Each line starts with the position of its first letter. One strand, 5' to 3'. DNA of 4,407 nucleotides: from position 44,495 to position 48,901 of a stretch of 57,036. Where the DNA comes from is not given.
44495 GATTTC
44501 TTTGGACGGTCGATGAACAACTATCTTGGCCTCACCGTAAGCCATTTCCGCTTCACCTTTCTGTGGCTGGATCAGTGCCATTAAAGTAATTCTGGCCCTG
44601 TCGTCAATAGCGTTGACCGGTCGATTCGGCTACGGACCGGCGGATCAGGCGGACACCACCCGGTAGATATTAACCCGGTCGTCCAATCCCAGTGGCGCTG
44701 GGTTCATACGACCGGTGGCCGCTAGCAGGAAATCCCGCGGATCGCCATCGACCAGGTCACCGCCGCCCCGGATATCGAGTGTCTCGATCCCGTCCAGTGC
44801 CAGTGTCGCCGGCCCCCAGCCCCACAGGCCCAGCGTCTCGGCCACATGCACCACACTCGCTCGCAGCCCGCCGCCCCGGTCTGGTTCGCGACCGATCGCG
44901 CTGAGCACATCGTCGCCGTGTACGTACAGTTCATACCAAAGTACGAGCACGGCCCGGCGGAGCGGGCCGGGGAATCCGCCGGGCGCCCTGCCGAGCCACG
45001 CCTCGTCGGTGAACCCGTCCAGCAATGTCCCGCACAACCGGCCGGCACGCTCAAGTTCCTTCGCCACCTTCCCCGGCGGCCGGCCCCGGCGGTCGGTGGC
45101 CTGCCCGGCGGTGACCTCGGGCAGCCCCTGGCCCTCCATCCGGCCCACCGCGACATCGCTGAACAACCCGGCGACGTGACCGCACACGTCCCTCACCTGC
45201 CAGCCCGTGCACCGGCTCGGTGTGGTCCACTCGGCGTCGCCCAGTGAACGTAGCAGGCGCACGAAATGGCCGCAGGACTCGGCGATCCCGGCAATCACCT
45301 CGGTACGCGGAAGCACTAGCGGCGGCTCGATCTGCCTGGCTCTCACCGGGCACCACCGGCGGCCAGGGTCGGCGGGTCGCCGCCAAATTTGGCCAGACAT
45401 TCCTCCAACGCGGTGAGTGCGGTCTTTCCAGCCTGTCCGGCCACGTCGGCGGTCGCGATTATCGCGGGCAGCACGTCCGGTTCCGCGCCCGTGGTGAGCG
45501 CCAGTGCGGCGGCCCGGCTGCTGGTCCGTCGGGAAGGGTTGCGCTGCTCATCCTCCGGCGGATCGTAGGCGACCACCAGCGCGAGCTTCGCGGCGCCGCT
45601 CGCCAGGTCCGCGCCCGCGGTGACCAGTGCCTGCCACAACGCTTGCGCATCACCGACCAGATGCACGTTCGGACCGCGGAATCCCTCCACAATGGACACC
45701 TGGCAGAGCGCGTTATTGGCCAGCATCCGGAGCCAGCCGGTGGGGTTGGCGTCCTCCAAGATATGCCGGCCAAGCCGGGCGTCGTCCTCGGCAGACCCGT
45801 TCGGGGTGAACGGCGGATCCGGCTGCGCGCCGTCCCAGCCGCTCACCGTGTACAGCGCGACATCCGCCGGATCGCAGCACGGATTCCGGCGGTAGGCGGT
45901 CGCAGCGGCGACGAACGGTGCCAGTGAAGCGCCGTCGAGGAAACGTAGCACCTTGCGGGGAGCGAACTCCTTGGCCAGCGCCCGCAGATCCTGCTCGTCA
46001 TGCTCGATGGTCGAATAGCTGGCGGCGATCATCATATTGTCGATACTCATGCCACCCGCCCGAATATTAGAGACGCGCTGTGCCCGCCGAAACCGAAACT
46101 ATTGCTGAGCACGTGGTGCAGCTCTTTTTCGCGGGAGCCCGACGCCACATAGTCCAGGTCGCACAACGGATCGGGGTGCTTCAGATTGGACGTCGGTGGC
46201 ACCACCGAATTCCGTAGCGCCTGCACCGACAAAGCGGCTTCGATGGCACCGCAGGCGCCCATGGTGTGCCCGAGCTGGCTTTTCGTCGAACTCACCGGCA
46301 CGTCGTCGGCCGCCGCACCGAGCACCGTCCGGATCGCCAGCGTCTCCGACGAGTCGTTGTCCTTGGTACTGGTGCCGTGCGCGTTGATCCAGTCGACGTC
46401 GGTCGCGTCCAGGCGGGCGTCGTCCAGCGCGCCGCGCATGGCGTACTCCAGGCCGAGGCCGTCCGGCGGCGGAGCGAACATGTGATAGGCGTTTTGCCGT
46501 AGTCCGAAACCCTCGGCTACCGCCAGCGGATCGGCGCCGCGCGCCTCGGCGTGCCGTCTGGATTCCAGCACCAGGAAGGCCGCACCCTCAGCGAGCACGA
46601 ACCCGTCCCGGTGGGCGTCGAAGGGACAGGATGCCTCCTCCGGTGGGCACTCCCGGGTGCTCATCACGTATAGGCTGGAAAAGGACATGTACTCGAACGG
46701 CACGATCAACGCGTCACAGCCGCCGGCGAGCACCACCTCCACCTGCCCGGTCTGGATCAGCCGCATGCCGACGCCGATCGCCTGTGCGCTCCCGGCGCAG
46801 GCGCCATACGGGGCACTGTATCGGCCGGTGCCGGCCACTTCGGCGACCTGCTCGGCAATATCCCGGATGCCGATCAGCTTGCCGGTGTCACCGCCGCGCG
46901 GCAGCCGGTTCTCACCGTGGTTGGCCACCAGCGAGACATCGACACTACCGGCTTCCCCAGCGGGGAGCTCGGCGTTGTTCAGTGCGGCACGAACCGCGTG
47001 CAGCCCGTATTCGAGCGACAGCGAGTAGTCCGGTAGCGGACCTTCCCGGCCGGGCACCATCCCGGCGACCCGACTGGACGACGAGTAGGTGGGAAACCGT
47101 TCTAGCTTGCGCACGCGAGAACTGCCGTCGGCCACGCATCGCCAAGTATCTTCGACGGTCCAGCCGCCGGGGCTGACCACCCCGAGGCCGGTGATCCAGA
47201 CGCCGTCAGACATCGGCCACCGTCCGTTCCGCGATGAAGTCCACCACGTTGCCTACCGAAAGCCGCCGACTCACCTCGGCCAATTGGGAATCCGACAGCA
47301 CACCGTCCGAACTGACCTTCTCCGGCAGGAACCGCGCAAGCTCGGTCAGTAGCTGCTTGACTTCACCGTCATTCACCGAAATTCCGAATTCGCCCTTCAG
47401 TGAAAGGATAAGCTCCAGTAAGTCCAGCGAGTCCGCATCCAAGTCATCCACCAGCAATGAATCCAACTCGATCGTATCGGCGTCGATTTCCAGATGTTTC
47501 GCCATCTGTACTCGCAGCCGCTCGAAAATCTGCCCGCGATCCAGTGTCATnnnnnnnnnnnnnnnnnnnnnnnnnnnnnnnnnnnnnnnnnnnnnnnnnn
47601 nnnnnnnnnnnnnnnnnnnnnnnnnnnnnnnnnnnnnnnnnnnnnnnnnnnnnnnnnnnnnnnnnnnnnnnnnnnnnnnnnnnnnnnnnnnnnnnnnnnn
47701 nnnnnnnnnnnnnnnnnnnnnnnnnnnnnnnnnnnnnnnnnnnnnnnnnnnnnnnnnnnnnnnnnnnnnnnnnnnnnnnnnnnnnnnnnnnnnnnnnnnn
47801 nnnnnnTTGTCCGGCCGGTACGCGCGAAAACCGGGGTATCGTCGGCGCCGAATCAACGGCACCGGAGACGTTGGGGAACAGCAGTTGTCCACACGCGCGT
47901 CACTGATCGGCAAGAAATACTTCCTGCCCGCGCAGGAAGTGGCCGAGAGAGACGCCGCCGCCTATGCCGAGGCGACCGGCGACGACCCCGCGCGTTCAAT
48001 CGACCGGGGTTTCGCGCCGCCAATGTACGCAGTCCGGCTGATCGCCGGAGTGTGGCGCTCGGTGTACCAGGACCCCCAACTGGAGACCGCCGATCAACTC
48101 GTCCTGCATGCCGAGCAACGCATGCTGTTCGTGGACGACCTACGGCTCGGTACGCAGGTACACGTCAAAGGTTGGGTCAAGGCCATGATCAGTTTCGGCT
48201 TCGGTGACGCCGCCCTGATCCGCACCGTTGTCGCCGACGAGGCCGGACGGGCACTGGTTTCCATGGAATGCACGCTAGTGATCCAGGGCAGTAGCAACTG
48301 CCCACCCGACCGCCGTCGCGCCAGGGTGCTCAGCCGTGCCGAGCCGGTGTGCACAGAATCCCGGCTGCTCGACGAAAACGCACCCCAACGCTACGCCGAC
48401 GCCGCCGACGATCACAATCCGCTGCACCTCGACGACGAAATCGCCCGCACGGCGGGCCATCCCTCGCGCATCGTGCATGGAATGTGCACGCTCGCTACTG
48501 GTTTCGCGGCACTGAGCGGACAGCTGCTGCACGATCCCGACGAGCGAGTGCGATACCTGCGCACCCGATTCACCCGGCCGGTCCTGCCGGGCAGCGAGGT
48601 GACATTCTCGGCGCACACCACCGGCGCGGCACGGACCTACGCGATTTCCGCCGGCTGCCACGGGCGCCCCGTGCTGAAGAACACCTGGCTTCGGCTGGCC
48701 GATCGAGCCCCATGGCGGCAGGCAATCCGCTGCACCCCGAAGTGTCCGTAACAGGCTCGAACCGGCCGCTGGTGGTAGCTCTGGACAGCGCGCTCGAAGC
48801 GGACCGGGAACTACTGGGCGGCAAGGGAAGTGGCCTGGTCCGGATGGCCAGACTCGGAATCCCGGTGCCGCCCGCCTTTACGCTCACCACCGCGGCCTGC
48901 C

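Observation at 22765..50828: Hybrid cluster: halo-tryptophan operon + type II-like reducing PKS + UbiA transferase + split kinase, with no counterpart I can name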

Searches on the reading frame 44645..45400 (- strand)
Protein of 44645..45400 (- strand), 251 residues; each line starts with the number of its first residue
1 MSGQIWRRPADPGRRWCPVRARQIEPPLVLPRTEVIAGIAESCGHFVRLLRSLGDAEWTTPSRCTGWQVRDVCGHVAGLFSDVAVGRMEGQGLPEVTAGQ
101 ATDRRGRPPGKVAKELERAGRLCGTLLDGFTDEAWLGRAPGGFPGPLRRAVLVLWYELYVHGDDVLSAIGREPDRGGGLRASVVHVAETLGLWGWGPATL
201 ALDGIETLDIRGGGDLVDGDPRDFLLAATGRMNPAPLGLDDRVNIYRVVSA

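Call 7: search_protein_families(library=pfam, proteins=[window:44645-45400:-], max_evalue=0.001)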
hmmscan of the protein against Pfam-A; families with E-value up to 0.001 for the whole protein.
window:44645-45400:- (251 aa): 2 families
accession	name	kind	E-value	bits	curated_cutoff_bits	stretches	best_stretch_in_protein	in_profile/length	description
PF11716.13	MDMPI_N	-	1.7e-16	61.6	24.2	1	41-165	3-139/140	Mycothiol maleylpyruvate isomerase N-terminal domain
PF12867.12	DinB_2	-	1.9e-06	28.8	24.8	1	46-158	9-121/128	DinB superfamily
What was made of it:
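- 44645..45346 (-): Module A accessory: DinB / MDMPI_N protein. Pfam 1.7e-16 (call 7).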

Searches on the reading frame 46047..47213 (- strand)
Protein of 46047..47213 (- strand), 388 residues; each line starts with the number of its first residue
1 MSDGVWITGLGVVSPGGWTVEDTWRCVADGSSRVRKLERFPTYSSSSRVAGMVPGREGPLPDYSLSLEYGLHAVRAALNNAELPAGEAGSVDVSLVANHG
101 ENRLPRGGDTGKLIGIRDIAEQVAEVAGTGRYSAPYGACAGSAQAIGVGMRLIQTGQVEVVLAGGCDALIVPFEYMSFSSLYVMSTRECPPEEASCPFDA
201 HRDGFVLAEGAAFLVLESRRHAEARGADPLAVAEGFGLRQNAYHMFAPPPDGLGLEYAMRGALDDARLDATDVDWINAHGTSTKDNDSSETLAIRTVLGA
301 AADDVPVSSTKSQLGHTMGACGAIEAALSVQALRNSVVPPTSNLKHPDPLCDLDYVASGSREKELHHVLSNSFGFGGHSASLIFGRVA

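Call 7: search_protein_families(library=pfam, proteins=[window:46047-47213:-], max_evalue=0.001)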
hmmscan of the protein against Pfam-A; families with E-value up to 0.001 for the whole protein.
window:46047-47213:- (388 aa): 2 families
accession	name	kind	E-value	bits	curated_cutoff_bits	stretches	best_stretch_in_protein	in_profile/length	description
PF02801.28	Ketoacyl-synt_C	-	5.3e-32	110.7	20.8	1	230-344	1-118/119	Beta-ketoacyl synthase, C-terminal domain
PF00109.32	ketoacyl-synt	-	8.2e-24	85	20.8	2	130-221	165-251/252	Beta-ketoacyl synthase, N-terminal domain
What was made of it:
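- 46047..47213 (-): Module A accessory: ketosynthase KS1. Pfam (call 7).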

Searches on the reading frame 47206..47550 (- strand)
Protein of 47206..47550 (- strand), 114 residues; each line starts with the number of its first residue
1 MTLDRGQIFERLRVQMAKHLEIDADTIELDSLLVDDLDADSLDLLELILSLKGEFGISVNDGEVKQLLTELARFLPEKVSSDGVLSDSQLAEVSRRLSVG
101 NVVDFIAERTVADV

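Call 7: search_protein_families(library=pfam, proteins=[window:47206-47550:-], max_evalue=0.001)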
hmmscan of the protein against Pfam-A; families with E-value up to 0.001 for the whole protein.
window:47206-47550:- (114 aa): 1 family
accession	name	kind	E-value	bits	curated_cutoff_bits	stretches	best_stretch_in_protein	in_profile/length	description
PF00550.31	PP-binding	-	2.8e-06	27.9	20.8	1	11-66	2-56/67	Phosphopantetheine attachment site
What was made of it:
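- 47206..47550 (-): Module A: acyl carrier protein. PP-binding (call 7).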

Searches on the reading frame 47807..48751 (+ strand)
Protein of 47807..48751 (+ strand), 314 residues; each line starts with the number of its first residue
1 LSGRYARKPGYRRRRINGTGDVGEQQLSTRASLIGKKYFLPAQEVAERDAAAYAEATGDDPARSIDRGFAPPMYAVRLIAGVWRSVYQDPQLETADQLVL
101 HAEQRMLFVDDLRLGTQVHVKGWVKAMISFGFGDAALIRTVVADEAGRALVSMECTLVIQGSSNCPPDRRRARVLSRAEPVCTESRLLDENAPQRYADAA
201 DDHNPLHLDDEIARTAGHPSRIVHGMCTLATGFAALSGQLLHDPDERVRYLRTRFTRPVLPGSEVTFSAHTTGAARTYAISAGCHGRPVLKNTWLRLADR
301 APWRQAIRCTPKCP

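Call 8: search_protein_families(library=pfam, proteins=[window:47807-48751:+], max_evalue=0.001)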
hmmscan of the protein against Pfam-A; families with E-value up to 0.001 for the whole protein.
window:47807-48751:+ (314 aa): 2 families
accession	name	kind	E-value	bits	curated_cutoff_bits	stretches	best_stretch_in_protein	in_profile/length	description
PF01575.25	MaoC_dehydratas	-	1.1e-21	77.2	27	1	185-274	15-104/123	MaoC like domain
PF13452.11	FAS1_DH_region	-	4.7e-10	40.1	22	1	192-272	18-101/132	FAS1-like, dehydratase domain region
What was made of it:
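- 47939..48751 (+): Module A: MaoC-type dehydratase. MaoC_dehydratas 1.1e-21 (call 8).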
